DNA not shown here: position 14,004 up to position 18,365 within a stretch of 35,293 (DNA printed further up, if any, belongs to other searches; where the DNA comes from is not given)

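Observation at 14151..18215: Giant STAND-like protein with a degenerate GGDEF (GGDSF) N-terminal domain and a HEAT-repeat C-terminus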

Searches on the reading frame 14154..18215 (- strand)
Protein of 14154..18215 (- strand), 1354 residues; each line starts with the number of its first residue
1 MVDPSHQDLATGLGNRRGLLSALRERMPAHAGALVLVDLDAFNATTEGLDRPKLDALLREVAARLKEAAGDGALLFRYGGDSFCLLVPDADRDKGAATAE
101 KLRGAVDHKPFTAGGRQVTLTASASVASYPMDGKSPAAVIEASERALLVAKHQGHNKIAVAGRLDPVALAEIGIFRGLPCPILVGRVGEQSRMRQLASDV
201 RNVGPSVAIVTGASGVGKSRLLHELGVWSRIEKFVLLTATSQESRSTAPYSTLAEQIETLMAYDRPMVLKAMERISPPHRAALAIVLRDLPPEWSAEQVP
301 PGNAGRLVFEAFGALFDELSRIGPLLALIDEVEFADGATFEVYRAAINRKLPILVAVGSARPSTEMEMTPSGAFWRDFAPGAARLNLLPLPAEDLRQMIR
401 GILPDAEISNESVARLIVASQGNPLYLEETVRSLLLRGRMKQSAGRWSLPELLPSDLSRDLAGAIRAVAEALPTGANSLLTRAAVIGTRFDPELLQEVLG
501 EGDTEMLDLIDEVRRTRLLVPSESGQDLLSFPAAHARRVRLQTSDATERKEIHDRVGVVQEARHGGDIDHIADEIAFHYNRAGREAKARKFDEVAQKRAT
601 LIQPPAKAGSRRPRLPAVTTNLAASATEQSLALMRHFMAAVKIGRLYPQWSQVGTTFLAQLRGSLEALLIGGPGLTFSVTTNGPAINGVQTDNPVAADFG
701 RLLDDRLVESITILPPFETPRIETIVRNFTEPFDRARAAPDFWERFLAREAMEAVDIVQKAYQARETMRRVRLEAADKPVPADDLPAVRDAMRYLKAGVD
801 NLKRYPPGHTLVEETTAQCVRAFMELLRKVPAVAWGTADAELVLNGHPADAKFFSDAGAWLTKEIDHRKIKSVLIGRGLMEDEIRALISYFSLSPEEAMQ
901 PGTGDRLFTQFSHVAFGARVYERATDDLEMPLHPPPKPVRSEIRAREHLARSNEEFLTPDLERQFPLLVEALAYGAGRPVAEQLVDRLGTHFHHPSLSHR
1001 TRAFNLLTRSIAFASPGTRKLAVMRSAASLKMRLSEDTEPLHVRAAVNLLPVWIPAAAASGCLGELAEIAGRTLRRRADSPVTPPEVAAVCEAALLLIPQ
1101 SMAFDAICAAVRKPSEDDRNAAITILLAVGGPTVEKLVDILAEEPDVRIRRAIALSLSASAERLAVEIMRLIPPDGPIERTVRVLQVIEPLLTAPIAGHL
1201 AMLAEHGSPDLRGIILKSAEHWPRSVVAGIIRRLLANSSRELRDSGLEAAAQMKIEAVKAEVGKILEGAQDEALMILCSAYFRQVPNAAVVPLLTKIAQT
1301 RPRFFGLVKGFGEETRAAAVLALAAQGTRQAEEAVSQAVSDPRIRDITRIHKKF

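Call 5: search_protein_families(library=pfam, proteins=[window:14154-18215:-], max_evalue=1)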
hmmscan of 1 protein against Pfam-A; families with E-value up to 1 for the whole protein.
window:14154-18215:- (1354 aa): 7 families
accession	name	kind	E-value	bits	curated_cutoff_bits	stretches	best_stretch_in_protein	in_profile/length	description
PF00990.26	GGDEF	-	2.8e-23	82.9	23.8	1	6-157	2-161/161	Diguanylate cyclase, GGDEF domain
PF13191.12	AAA_16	-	2e-11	45.1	32.6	1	183-348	2-157/167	AAA ATPase domain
PF13646.12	HEAT_2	-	3.6e-06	27.6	27.7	1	1106-1158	3-56/88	HEAT repeats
PF13401.12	AAA_22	-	0.00018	22.3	27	1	205-348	5-109/130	AAA domain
PF17853.6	GGDEF_2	-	0.0083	16.8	24.5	1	51-114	32-92/116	GGDEF-like domain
PF03193.22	RsgA_GTPase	-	0.023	15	30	1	144-225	43-126/174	RsgA GTPase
PF20703.3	nSTAND1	-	0.077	13.1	27.1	1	190-236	20-60/379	Novel STAND NTPase 1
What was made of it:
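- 14151..18215 (-): Whole gene: GGDEF(pseudo)-STAND NTPase-2xMID-HEAT protein, 1354 aa plus stop. Domains by Pfam (call 5).
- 17745..18200 (-): Degenerate GGDEF domain (aa 6-157). PF00990 E 2.8e-23 (call 5).
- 16416..17660 (-): STAND nucleotide-binding oligomerisation core (aa 186-600): P-loop NTPase, helical domain with the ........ motif, winged helix and arm. PF13191 E 2e-11 (call 5).
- On GGDEF domain superfamily (PF00990): 82.9 bits against a cutoff of 23.8, E 2.8e-23, model positions 2-161 of 161 (call 5).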

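Call 6: search_protein_families(library=ncbifam, proteins=[window:14154-18215:-], max_evalue=1)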
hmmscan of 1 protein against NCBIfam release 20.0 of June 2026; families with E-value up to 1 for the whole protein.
window:14154-18215:- (1354 aa): 23 families
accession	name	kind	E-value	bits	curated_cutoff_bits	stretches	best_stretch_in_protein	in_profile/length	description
TIGR03903.1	TOMM_kin_cyc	equivalog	4.2e-29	101.1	705.75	1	183-592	483-894/1267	TOMM system kinase/cyclase fusion protein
NF045675.1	PhdiestaseDibA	equivalog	9.6e-20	70.4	980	1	25-160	228-363/623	phosphodiesterase DibA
TIGR00254.1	GGDEF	domain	2.2e-19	69.7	37.4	1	6-160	6-166/168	diguanylate cyclase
NF038266.1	diguan_SiaD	equivalog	1.1e-18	67.6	290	1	5-158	94-252/252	biofilm regulation diguanylate cyclase SiaD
NF007135.0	PRK09581.1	equivalog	1.3e-18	67.1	474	1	7-160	294-454/457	PleD family two-component system response regulator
NF007380.0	PRK09894.1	equivalog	3.5e-18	66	256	1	6-161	130-287/296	diguanylate cyclase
NF041606.1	dguan_cyc_DgcA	equivalog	3.4e-14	52.5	370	1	33-161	211-339/340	diguanylate cyclase DgcA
NF007298.0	PRK09776.1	equivalog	2e-13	49.1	1135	1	8-160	687-844/1111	diguanylate cyclase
NF007474.0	PRK10060.1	equivalog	5.6e-12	44.7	782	1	7-160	239-394/663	cyclic di-GMP phosphodiesterase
NF007423.1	PRK09966.1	equivalog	5.4e-11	42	325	1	6-147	240-386/390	diguanylate cyclase DgcN/YfiN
NF047872.1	GGDEF_GdpS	equivalog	1.2e-10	41.2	400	1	7-159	189-348/355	GGDEF domain-containing protein GdpS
NF008467.0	PRK11359.1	equivalog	3e-09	35.4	857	1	8-155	379-525/800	oxygen-sensing cyclic-di-GMP phosphodiesterase DosP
NF047654.1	DiguCycDgcRLepto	equivalog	5.2e-09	35.4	500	1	3-158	131-293/295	diguanylate cyclase DgcR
NF045673.1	c-di-GMPRcptLapD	equivalog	1.1e-08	33.8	1020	1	5-157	236-394/647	cyclic di-GMP receptor LapD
NF052458.1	PhdiestGepA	equivalog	1.5e-08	33.3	1200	1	10-132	430-551/840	phosphodiesterase GepA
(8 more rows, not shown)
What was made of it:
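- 16416..17660 (-): TIGR03903 NOD region E 4e-29 (call 6).
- On GGDEF domain superfamily (PF00990): TIGR00254 gives 69.7 bits against 37.4 (call 6).
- On STAND NTPases, AAA_16/MalT clade: TIGR03903 NOD segment E 4e-29 (call 6).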

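Call 7: search_protein_families(library=padloc, proteins=[window:14154-18215:-], max_evalue=1)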
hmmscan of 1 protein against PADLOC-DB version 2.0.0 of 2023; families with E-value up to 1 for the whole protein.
window:14154-18215:- (1354 aa): 1 family
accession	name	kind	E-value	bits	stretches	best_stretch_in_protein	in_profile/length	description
PDLC00303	PtuA1|PtuA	-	0.025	11.7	1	202-228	8-35/386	AAA ATPase domain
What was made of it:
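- On Antiviral STAND / known defence systems: The only PADLOC hit is PtuA at E 0.025 over 27 residues of the P-loop (call 7).
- There is no PADLOC match beyond a P-loop fragment (E 0.025, call 7).
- Tried and rejected: PADLOC gave no defence-family match (call 7).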
